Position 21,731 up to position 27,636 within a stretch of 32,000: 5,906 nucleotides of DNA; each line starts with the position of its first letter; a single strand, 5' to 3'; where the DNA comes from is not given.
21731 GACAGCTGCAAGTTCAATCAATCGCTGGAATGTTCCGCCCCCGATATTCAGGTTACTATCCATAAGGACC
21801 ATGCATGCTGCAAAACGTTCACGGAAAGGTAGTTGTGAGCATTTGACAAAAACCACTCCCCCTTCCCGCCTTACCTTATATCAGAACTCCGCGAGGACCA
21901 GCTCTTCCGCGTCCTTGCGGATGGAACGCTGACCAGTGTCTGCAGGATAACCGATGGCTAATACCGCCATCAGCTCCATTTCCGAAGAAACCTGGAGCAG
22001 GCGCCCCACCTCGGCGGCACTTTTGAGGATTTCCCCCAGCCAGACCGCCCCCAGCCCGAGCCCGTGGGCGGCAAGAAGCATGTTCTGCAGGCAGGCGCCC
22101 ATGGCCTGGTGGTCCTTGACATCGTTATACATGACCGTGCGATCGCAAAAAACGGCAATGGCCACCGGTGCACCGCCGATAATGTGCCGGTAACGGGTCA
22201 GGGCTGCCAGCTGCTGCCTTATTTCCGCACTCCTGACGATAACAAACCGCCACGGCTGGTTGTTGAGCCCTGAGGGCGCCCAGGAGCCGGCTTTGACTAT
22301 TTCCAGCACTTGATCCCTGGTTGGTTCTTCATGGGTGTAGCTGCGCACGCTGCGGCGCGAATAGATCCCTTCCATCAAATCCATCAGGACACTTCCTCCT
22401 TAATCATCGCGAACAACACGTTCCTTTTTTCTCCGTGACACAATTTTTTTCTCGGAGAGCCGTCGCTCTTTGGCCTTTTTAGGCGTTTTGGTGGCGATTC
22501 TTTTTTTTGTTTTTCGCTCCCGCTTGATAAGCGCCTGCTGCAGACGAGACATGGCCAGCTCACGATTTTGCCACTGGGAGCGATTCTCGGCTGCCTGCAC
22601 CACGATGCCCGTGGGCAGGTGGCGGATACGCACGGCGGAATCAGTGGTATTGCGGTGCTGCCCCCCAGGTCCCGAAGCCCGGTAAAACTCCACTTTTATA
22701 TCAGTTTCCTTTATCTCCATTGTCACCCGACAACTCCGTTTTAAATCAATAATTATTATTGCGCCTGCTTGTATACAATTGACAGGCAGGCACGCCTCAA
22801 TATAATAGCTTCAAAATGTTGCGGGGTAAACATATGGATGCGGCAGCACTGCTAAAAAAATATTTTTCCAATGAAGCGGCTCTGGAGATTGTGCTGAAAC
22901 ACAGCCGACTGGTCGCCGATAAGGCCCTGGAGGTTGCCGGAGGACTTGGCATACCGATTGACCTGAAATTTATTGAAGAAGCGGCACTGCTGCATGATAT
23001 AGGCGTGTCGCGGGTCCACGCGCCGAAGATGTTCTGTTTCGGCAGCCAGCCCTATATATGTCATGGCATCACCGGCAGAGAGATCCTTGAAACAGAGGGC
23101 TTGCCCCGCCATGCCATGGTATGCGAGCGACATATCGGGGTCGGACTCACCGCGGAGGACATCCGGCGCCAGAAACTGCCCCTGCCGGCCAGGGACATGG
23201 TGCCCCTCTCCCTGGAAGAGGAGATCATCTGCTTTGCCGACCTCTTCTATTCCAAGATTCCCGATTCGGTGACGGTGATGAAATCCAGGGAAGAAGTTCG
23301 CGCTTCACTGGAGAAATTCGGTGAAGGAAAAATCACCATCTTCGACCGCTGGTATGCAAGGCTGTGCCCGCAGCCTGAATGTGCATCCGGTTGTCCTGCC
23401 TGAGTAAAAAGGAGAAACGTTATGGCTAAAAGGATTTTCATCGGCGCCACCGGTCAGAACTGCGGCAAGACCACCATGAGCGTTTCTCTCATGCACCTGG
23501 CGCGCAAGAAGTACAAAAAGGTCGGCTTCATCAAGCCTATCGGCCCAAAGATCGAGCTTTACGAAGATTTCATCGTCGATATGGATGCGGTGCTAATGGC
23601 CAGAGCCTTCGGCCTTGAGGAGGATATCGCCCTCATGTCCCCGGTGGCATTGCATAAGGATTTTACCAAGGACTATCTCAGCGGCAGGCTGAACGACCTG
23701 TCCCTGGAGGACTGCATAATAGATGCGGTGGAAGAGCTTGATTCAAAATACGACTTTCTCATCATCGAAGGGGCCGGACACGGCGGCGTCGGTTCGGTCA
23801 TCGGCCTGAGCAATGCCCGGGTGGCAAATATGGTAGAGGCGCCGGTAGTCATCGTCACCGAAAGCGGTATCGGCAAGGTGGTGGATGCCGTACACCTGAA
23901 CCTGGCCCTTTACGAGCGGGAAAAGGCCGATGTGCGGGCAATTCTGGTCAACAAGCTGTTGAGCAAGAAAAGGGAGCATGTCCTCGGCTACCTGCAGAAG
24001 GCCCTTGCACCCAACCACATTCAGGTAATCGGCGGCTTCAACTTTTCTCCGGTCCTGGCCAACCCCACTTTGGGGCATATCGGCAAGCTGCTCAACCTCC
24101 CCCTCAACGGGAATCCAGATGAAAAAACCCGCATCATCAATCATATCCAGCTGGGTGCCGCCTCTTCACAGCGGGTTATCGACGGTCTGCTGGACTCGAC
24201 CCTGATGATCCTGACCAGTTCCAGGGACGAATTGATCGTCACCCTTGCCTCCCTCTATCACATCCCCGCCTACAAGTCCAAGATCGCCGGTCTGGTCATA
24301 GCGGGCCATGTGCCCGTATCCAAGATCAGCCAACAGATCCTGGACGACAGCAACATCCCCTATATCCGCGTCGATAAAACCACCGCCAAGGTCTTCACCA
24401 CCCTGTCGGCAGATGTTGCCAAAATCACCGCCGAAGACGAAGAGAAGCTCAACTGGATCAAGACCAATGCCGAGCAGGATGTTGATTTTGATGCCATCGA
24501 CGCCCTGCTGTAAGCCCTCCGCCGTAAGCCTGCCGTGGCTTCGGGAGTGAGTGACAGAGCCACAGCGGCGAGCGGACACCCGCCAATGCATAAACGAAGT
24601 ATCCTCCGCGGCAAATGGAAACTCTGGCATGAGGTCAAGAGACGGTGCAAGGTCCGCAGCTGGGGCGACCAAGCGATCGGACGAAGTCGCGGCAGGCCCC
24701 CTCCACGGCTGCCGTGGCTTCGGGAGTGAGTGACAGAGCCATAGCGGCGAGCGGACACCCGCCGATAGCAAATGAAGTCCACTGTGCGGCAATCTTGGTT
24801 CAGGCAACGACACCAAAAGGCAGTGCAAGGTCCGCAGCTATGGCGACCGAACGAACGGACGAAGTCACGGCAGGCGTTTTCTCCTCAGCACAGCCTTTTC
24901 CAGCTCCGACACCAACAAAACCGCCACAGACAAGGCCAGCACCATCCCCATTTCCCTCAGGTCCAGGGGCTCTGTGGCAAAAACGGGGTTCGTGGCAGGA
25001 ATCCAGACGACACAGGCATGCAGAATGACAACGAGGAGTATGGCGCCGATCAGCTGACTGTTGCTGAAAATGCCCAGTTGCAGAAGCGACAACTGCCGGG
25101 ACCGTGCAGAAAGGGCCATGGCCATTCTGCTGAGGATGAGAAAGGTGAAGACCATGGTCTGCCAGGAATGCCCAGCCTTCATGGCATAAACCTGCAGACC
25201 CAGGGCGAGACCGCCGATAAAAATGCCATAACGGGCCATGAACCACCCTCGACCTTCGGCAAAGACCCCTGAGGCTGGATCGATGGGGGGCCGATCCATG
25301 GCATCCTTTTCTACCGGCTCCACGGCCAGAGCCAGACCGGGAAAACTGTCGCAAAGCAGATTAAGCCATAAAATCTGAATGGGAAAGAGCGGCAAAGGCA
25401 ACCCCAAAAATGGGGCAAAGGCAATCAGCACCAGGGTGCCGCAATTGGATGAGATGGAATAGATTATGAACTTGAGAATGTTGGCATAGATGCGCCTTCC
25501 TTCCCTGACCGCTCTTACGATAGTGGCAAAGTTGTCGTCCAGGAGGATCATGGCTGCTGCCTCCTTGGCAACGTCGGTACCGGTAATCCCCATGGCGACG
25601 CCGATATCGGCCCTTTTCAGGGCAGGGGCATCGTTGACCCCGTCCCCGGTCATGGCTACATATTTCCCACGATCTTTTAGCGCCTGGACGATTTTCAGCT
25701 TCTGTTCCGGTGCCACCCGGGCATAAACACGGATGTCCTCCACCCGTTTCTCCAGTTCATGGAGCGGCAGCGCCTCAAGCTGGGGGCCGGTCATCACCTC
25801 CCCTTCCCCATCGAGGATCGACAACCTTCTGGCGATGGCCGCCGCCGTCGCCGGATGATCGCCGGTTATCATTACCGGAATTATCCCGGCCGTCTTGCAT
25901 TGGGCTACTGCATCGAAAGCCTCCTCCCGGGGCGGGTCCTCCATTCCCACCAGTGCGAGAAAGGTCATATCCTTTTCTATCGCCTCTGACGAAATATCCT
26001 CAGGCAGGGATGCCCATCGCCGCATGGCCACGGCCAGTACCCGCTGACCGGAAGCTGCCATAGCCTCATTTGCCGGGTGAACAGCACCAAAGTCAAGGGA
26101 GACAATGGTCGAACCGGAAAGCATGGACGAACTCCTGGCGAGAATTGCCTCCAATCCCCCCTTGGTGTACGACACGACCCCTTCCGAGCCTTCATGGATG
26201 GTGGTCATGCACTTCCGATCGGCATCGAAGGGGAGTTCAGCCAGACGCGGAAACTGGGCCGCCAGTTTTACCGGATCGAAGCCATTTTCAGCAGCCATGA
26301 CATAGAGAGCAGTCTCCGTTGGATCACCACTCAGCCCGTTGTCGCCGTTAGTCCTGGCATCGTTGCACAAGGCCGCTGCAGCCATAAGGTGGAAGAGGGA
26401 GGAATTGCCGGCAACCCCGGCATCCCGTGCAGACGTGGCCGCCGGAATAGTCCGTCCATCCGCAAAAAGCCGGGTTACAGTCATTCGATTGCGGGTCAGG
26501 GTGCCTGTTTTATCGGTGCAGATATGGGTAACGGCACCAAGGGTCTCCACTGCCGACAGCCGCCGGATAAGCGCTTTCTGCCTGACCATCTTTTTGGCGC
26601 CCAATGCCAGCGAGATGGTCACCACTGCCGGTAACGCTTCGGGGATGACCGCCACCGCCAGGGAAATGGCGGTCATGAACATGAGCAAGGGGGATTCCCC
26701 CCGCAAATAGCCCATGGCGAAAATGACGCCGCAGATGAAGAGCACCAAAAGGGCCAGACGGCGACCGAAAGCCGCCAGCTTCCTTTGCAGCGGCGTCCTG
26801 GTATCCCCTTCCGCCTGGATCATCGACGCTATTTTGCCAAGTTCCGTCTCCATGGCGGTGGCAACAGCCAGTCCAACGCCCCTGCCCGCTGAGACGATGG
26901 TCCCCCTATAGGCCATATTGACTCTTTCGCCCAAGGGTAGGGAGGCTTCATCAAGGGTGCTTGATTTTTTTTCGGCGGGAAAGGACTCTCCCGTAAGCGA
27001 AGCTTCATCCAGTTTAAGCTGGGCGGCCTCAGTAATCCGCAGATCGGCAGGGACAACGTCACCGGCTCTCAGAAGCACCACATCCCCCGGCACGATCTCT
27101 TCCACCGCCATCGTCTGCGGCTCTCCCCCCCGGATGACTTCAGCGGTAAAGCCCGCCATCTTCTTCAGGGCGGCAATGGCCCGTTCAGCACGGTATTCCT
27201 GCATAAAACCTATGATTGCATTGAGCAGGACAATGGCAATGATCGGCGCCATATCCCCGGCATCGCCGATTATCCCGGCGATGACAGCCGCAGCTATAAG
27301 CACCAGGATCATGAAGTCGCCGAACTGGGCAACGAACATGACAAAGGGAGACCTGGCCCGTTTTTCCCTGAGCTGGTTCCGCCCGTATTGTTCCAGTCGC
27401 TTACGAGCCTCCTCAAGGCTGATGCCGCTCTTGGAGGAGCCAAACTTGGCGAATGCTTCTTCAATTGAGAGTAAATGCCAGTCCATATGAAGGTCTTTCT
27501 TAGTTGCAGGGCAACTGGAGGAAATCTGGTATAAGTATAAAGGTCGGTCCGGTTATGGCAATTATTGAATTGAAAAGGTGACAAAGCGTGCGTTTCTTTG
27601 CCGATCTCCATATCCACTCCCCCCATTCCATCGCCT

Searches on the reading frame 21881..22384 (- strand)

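Call 38: search_protein_families(library=pfam, proteins=[window:21881-22384:-], max_evalue=0.1)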
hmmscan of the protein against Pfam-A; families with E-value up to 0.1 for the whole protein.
window:21881-22384:- (167 aa): 3 families
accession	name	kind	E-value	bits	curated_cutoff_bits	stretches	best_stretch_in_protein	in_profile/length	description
PF00881.29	Nitroreductase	-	1.5e-27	97.3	23.5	2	7-62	1-56/167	Nitroreductase family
PF14512.11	TM1586_NiRdase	-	2.3e-16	60.5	27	2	92-163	81-149/215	Putative TM nitroreductase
PF02784.22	Orn_Arg_deC_N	-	0.076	12.8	23.4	0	118-149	31-62/247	Pyridoxal-dependent decarboxylase, pyridoxal binding domain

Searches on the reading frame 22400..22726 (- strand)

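Call 38: search_protein_families(library=pfam, proteins=[window:22400-22726:-], max_evalue=0.1)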
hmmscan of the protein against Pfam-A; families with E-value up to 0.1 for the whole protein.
window:22400-22726:- (108 aa): 2 families
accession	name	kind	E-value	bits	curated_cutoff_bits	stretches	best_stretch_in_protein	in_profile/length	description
PF00472.26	RF-1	-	4.3e-29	101.3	35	1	2-101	4-114/116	RF-1 domain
PF21370.4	PAS_GdpP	-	0.038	14.8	27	1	35-94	10-66/90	Cyclic-di-AMP phosphodiesterase GdpP-like, PAS domain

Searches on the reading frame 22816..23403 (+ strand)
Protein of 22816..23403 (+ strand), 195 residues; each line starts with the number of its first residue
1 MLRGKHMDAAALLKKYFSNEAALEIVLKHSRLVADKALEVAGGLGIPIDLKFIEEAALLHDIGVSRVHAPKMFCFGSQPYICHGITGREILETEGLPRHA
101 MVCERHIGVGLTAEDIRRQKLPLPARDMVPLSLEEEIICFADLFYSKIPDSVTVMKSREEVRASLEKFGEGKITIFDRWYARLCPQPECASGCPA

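Call 38: search_protein_families(library=pfam, proteins=[window:22816-23403:+], max_evalue=0.1)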
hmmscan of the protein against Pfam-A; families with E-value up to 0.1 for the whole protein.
window:22816-23403:+ (195 aa): 1 family
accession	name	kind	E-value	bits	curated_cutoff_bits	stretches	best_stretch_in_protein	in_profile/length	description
PF01966.28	HD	-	1.9e-08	35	22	1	26-143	1-112/116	HD domain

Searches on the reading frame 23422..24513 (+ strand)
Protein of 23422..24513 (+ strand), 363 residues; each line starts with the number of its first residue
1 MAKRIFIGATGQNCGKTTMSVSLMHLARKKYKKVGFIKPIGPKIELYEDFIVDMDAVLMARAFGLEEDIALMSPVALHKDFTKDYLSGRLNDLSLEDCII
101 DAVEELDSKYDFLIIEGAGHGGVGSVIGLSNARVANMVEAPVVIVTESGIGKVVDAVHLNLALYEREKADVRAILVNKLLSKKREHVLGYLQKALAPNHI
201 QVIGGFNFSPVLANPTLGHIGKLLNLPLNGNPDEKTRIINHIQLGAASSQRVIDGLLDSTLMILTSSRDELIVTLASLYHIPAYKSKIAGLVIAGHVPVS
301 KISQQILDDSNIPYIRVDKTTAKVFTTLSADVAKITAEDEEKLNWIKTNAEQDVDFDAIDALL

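Call 38: search_protein_families(library=pfam, proteins=[window:23422-24513:+], max_evalue=0.1)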
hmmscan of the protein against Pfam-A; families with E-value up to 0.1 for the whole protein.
window:23422-24513:+ (363 aa): 5 families
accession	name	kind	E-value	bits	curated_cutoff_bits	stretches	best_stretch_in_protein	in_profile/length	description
PF13500.12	AAA_26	-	3e-27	96.2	27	1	3-215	1-197/198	AAA domain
PF07085.17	DRTGG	-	5e-06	26.7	25.2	1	228-328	11-102/105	DRTGG domain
PF01656.29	CbiA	-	0.00043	20.7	25.4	1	6-182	2-86/125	CobQ/CobB/MinD/ParA nucleotide binding domain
PF07755.17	DUF1611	-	0.017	15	25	0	2-64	12-73/201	Domain of unknown function (DUF1611_C) P-loop domain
PF04214.18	DUF411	-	0.026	14.7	27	1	287-305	8-26/48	Protein of unknown function, DUF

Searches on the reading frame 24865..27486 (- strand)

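Call 38: search_protein_families(library=pfam, proteins=[window:24865-27486:-], max_evalue=0.1)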
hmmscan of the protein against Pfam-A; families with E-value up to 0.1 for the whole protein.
window:24865-27486:- (873 aa): 7 families
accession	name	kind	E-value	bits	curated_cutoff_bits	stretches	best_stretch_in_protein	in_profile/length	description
PF00122.25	E1-E2_ATPase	-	2.3e-51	174.3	28.1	1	114-302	6-180/181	E1-E2 ATPase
PF00689.26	Cation_ATPase_C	-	3.7e-45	154.3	27.3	1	697-865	1-174/175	Cation transporting ATPase, C-terminus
PF00690.31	Cation_ATPase_N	-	4.5e-21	74.7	20.4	1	3-70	1-69/69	Cation transporter/ATPase, N-terminus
PF13246.12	Cation_ATPase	-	9.8e-19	67.6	21.7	1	372-454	1-90/91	Cation transport ATPase (P-type)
PF00702.32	Hydrolase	-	2.2e-16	61.2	26.4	1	321-627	3-191/191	haloacid dehalogenase-like hydrolase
PF08282.18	Hydrolase_3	-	0.00017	21.8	20.9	1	606-657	202-252/255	haloacid dehalogenase-like hydrolase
PF12710.13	HAD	-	0.022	15.6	27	1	520-624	87-189/189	haloacid dehalogenase-like hydrolase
